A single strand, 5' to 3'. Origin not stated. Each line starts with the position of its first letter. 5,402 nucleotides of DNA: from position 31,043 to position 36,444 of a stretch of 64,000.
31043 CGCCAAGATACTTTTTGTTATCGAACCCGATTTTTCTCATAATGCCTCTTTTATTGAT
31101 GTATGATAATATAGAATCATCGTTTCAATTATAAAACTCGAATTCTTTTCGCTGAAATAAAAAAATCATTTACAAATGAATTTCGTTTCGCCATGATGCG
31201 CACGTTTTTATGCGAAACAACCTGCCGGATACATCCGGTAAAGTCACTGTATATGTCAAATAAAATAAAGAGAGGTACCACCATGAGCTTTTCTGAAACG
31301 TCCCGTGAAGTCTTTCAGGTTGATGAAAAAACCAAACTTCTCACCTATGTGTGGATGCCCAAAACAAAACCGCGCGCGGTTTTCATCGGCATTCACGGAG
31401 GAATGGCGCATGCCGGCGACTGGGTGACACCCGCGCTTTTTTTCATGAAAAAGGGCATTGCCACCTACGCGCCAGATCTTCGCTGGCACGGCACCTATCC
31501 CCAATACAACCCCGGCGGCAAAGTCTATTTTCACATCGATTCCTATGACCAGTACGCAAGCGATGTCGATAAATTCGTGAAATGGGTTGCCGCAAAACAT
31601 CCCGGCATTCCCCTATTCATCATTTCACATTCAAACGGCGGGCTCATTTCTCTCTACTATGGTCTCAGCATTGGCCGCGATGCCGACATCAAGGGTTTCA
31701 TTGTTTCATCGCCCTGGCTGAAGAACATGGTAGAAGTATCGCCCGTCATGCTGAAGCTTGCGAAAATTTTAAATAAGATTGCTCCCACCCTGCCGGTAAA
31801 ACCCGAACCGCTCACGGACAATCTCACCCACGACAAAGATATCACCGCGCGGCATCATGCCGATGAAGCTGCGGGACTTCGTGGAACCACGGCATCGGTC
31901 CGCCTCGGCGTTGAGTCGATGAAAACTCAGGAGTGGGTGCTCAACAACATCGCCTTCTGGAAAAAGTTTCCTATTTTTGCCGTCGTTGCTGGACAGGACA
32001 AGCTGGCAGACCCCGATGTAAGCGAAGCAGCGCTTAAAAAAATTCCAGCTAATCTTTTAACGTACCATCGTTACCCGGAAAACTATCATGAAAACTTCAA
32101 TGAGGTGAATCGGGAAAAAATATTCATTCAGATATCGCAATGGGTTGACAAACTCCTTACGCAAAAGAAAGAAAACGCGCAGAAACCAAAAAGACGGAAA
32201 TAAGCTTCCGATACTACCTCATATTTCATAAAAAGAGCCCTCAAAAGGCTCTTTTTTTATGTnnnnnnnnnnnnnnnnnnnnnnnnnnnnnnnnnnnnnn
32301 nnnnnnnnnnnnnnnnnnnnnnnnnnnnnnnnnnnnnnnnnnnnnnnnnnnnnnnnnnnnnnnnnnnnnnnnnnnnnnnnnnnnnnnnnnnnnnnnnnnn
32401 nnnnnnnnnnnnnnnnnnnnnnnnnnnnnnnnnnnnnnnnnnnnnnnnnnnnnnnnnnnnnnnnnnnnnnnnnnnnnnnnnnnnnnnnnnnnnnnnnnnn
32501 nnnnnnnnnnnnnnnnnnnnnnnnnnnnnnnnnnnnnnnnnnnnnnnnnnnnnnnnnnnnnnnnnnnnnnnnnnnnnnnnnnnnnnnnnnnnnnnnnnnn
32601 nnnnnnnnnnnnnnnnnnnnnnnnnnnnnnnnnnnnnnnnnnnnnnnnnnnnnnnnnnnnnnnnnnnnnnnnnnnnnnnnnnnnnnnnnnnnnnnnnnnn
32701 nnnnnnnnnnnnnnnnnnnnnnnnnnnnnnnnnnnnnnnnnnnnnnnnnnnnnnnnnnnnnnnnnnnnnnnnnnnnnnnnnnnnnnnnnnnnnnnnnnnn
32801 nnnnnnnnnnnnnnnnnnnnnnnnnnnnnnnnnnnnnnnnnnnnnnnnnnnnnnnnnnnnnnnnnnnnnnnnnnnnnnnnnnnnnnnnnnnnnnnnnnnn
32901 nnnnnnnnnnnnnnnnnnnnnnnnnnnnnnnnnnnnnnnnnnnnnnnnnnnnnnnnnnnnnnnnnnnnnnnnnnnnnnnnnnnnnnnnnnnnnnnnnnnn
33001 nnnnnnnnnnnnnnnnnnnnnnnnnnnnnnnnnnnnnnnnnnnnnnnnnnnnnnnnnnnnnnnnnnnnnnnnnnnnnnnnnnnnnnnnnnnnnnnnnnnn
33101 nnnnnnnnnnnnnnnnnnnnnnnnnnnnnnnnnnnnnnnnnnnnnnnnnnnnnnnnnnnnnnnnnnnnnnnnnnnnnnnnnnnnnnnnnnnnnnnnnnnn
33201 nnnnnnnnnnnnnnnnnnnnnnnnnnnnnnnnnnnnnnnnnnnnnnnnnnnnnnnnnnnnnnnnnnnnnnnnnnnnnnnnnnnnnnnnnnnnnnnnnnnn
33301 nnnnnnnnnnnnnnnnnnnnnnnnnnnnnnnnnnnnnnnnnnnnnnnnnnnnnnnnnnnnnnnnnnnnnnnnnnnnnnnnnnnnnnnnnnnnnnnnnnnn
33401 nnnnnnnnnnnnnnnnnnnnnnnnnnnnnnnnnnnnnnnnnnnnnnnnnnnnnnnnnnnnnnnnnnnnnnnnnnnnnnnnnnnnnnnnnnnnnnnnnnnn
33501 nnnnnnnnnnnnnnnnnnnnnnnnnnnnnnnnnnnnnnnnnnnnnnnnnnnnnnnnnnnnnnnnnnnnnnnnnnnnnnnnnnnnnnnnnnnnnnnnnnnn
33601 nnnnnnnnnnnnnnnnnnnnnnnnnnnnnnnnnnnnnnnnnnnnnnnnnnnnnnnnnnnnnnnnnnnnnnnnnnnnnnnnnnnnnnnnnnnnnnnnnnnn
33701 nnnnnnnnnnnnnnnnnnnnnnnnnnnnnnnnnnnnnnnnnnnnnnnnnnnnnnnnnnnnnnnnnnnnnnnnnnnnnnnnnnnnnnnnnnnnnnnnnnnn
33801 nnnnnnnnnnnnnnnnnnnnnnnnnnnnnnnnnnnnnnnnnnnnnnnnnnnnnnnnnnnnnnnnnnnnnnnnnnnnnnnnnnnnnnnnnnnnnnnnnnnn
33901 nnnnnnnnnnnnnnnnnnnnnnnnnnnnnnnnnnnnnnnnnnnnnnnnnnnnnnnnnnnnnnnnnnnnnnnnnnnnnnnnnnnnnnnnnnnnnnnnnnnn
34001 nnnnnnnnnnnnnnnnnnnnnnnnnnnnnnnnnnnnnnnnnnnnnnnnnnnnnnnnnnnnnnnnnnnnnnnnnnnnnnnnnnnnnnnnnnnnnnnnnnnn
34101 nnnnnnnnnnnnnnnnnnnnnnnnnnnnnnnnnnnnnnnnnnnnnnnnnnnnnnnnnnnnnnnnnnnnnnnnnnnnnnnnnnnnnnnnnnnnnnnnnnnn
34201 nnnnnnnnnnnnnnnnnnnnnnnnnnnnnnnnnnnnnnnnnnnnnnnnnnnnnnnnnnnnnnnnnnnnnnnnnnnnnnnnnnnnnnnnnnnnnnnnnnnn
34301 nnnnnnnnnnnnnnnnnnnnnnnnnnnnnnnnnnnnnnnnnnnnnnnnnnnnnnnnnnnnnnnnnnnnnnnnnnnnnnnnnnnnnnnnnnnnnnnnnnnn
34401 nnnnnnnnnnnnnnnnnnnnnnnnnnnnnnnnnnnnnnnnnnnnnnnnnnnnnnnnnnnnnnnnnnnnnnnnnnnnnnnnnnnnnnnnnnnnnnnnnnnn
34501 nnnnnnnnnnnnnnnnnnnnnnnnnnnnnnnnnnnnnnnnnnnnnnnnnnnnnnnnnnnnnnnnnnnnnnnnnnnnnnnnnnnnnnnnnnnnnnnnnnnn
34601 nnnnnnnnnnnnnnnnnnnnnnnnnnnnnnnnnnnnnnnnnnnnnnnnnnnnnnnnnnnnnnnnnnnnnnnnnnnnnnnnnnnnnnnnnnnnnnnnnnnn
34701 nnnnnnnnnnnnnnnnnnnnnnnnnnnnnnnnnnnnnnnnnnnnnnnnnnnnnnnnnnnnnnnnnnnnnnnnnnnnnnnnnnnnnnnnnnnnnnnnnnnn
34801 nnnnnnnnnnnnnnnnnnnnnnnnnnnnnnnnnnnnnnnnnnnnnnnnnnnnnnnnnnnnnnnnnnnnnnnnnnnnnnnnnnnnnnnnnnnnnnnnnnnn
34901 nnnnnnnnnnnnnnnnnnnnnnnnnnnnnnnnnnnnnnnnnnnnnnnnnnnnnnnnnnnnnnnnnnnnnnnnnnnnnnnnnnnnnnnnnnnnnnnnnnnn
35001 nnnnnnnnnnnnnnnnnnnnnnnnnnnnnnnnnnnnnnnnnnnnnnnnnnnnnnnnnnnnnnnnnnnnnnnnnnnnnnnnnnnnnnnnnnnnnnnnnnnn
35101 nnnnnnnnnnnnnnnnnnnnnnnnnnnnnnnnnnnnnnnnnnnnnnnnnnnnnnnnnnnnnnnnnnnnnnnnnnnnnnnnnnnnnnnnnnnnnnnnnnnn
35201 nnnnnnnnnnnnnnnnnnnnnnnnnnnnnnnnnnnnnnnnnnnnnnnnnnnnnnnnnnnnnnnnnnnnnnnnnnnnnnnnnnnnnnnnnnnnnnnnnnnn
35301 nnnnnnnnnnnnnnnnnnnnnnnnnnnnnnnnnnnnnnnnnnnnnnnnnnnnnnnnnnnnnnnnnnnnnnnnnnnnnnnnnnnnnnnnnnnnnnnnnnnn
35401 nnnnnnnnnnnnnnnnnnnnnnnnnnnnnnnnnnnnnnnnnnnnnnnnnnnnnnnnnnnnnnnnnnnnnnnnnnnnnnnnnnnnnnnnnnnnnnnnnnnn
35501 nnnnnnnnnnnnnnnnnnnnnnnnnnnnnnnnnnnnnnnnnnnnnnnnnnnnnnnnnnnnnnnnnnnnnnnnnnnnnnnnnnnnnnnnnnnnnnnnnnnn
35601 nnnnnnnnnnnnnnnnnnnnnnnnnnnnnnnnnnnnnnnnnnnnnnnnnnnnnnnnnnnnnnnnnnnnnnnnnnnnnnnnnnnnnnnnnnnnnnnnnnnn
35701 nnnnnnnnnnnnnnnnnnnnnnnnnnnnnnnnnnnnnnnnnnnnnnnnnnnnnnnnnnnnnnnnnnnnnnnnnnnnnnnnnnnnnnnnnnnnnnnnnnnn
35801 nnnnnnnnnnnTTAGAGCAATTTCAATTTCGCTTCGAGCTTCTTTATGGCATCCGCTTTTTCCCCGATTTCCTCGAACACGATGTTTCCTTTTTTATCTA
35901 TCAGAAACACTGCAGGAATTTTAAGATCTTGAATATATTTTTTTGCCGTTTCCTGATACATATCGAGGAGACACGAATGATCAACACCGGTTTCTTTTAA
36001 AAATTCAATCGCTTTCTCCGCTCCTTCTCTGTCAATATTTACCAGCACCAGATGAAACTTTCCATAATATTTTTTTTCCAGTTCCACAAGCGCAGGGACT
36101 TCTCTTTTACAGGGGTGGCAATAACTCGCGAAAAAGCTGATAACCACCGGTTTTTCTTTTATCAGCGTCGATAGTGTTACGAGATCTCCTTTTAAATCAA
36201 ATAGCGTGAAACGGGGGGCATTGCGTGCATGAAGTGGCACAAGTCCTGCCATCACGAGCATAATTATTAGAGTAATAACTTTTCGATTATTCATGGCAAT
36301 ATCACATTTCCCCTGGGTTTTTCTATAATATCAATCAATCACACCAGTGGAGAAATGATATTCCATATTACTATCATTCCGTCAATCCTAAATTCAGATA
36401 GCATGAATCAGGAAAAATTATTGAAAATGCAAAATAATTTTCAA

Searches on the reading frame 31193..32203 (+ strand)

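Call 33: search_protein_families(library=pfam, proteins=[window:31193-32203:+], max_evalue=0.00001)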
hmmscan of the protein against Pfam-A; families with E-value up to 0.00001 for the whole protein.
window:31193-32203:+ (336 aa): 3 families
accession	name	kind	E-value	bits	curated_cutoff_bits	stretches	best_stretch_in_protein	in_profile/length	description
PF12146.15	Hydrolase_4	-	1.3e-43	149.5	27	1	59-305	2-238/239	Serine aminopeptidase, S33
PF12697.13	Abhydrolase_6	-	4.7e-10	40.9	26.3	1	67-288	4-195/217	Alpha/beta hydrolase family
PF00561.26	Abhydrolase_1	-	2.4e-07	31.1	25.8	1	64-302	3-241/245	alpha/beta hydrolase fold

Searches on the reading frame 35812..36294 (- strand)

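Call 33: search_protein_families(library=pfam, proteins=[window:35812-36294:-], max_evalue=0.00001)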
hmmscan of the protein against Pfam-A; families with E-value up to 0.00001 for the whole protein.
window:35812-36294:- (160 aa): 4 families
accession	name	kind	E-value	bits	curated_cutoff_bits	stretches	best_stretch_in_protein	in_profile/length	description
PF08534.16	Redoxin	-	9.9e-19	68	26.6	1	25-155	5-146/148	Redoxin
PF00578.27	AhpC-TSA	-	2.7e-17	63.3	26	1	25-139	4-122/124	AhpC/TSA family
PF13905.12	Thioredoxin_8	-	7.4e-11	42.7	27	1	48-138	2-94/94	Thioredoxin-like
PF00085.26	Thioredoxin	-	1.4e-08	35.1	23.5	1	45-90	15-61/103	Thioredoxin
